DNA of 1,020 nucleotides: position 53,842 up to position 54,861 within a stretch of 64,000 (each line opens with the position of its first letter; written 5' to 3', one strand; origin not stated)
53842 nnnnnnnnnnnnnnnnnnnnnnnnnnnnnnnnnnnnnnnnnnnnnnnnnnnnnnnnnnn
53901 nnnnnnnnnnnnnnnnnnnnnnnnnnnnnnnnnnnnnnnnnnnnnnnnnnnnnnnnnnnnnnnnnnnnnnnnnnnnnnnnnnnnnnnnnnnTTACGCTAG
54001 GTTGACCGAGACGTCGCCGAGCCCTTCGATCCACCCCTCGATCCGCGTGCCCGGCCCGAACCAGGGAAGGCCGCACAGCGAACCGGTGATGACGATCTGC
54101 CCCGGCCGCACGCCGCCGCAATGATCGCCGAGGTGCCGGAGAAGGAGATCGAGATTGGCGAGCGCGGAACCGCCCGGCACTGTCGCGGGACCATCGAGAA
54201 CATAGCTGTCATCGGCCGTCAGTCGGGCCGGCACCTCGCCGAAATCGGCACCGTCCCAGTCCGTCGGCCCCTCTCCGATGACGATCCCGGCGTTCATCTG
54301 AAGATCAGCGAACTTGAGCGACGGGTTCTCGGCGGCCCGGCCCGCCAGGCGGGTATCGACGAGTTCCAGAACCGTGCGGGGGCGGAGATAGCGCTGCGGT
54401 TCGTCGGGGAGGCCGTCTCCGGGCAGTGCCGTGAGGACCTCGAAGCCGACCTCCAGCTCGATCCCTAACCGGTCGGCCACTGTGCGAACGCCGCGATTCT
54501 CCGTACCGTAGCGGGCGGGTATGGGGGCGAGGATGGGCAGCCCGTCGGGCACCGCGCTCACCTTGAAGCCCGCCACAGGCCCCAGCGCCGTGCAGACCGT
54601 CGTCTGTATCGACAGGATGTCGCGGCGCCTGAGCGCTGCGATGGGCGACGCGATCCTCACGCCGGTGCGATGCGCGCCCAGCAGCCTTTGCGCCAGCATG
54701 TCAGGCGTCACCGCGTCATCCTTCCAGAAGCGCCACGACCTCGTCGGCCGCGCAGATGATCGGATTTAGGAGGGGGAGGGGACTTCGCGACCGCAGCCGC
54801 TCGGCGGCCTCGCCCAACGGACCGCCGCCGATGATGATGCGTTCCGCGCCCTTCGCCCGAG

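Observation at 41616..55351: Tightly coupled operon combining an ABC importer, a cyclic amidohydrolase, a TRAP transporter and an amidase: cyclic imide/ureide pathway of unassigned substrate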

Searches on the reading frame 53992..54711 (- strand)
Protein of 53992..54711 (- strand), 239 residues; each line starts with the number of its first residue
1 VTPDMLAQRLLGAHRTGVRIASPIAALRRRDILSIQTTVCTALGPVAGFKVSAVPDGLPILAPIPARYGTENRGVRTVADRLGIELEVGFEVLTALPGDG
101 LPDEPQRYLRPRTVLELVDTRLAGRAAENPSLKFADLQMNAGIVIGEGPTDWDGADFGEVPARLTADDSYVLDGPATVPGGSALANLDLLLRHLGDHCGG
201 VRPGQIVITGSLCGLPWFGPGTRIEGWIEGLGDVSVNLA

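Call 6: search_protein_families(library=pfam, proteins=[window:53992-54711:-])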
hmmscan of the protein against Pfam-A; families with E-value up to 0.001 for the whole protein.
window:53992-54711:- (239 aa): 0 families

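Call 7: search_protein_families(library=ncbifam, proteins=[window:53992-54711:-], max_evalue=0.00001)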
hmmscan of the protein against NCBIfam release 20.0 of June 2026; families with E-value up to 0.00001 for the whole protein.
window:53992-54711:- (239 aa): 0 families

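Call 10: search_protein_families(library=pfam, proteins=[window:53992-54711:-], max_evalue=10)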
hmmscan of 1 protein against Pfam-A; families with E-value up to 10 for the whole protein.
window:53992-54711:- (239 aa): 1 family
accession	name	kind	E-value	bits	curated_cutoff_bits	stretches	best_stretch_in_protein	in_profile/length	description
PF01557.24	FAA_hydrolase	-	0.21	11.6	23.9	1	194-235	165-210/214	Fumarylacetoacetate (FAA) hydrolase C-terminal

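Call 11: search_solved_structures(query=window:53992-54711:-, max_evalue=1)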
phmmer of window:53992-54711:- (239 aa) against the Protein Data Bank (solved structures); distinct sequences matched with E-value up to 1: 4.
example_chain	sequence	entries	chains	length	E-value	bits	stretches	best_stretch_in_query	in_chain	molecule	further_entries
1sv6_A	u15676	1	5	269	0.0021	20.9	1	123-236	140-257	2-keto-4-pentenoate hydratase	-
2wqt_A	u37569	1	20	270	0.0022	20.9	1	123-236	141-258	2-KETO-4-PENTENOATE HYDRATASE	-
8pq7_A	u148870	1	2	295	0.5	13.1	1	191-233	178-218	Serine/threonine-protein phosphatase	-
6j5y_A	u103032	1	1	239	0.57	13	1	201-237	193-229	FAA hydrolase family protein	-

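Call 53: find_homologous_proteins(query=window:53992-54711:-, max_evalue=0.00001)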
Query window:53992-54711:- (239 aa): 206 proteins with E <= 0.00001 among 4956 candidates; the best 120 are listed.
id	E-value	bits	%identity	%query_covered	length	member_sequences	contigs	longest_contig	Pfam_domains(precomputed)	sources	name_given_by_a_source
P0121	8.5e-154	528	100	100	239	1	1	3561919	-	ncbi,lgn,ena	-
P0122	9.0e-93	328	63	100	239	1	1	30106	-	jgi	jgi:2-keto-4-pentenoate hydratase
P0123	1.3e-90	321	64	99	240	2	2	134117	-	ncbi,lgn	-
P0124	6.5e-89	316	63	97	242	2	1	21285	-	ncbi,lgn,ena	-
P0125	7.3e-87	309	61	98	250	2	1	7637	-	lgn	-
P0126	1.2e-85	305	63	97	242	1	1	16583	-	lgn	-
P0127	2.2e-85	304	62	98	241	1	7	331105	-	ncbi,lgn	-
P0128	3.7e-85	304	61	97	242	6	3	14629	-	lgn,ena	-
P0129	6.2e-85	303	61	97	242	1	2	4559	-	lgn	-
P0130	7.4e-85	303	61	97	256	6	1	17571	-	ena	-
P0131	8.3e-85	302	61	99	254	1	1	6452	-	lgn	-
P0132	1.8e-84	301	61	97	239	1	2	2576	-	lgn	-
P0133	3.4e-84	300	60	97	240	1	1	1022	-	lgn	-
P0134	7.2e-84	299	63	95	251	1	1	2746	-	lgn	-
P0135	8.0e-84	299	61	99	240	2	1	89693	-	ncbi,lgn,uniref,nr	ncbi:hydratase [Rhodovulum kholense]|uniref:2-keto-4-pentenoate hydratase n=1 Tax=Rhodovulum kholens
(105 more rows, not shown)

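Call 62: predict_structure(alignment_id=A1)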
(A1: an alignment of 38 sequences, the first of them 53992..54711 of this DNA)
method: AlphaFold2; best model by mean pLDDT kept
length: 239 residues; sequences in the alignment: 38
mean_pLDDT: 96.7   pTM: 0.92
mean pLDDT of the five models: 96.7, 94.5, 94.0, 93.8, 92.8
residues with pLDDT >= 90: 232; 70-90: 7; 50-70: 0; < 50: 0
segments of 3 or more residues with pLDDT < 50: none
pLDDT, mean of each block of 10 residues (from residue 1): 95 96 89 98 98 95 97 96 98 98 98 98 94 95 96 97 98 98 98 98 98 97 98 98
secondary structure, 60 per line:
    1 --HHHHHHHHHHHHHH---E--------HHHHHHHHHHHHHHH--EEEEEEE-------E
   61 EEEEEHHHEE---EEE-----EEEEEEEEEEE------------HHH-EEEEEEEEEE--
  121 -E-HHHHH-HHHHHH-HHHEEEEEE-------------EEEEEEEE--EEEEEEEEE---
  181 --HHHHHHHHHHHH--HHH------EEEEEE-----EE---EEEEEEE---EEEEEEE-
elements in order: H3-16 H29-43 E46-52 E60-65 E74-76 E82-92 E109-118 H124-128 H130-135 E140-145 E159-166 E169-177 H183-194 E206-211 E222-228 E232-238

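Call 65: fold_search(model_id=the predicted structure, library=pdb)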
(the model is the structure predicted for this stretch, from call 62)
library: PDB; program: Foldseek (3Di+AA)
matches with E <= 10: 274; with E <= 0.001: 96
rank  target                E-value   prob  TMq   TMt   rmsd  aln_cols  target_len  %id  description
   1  1sv6_A                6.7e-15  1.00  0.80  0.74   3.6       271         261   22  Crystal structure of 2-hydroxypentadienoic acid hydratase from Escherichia Coli (released 2004-06-22)
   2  2wqt_A                2.0e-14  1.00  0.81  0.75   3.3       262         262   22  Dodecahedral assembly of MhpD (released 2010-01-19)
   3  2eb4_D                5.9e-14  1.00  0.80  0.74   3.6       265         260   17  Crystal structure of apo-HpcG (released 2007-07-17)
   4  8ih6_I                6.7e-14  1.00  0.82  0.76   3.0       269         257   18  Crystal structure of decarboxylase-hydratase complex from Pseudomonas species AP-3 (released 2024-02-28)
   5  2eb5_A                9.0e-14  1.00  0.79  0.73   3.7       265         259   17  Crystal structure of HpcG complexed with oxalate (released 2007-07-17)
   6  5d2f                  1.1e-13  1.00  0.82  0.76   3.4       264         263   17  4-oxalocrotonate decarboxylase from Pseudomonas putida G7 - apo form (released 2016-05-04)
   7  2eb5_E                1.8e-13  1.00  0.81  0.76   3.4       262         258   18  Crystal structure of HpcG complexed with oxalate (released 2007-07-17)
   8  8ih6_J                2.2e-13  1.00  0.83  0.78   3.0       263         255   19  Crystal structure of decarboxylase-hydratase complex from Pseudomonas species AP-3 (released 2024-02-28)
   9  5d2i_B                2.2e-13  1.00  0.81  0.75   3.3       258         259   18  4-oxalocrotonate decarboxylase from Pseudomonas putida G7 - complexed with calcium and acetate (released 2016-05-04)
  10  2eb6_A                2.4e-13  1.00  0.82  0.74   3.5       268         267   18  Crystal structure of HpcG complexed with Mg ion (released 2007-07-17)
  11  2eb4_C                2.4e-13  1.00  0.81  0.75   3.7       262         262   18  Crystal structure of apo-HpcG (released 2007-07-17)
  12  2eb4_B                2.4e-13  1.00  0.81  0.73   3.7       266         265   17  Crystal structure of apo-HpcG (released 2007-07-17)
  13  8ih6_G                2.7e-13  1.00  0.83  0.78   3.1       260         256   18  Crystal structure of decarboxylase-hydratase complex from Pseudomonas species AP-3 (released 2024-02-28)
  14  8ih6_C                2.8e-13  1.00  0.77  0.70   3.9       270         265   18  Crystal structure of decarboxylase-hydratase complex from Pseudomonas species AP-3 (released 2024-02-28)
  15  2eb4_A                3.2e-13  1.00  0.80  0.74   3.6       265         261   17  Crystal structure of apo-HpcG (released 2007-07-17)
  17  8ih6_D                3.6e-13  1.00  0.77  0.70   4.0       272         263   18  Crystal structure of decarboxylase-hydratase complex from Pseudomonas species AP-3 (released 2024-02-28)
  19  8ih6_A                1.2e-12  1.00  0.76  0.69   4.0       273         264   19  Crystal structure of decarboxylase-hydratase complex from Pseudomonas species AP-3 (released 2024-02-28)
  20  8ih6_F                2.5e-12  1.00  0.83  0.79   2.9       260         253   18  Crystal structure of decarboxylase-hydratase complex from Pseudomonas species AP-3 (released 2024-02-28)
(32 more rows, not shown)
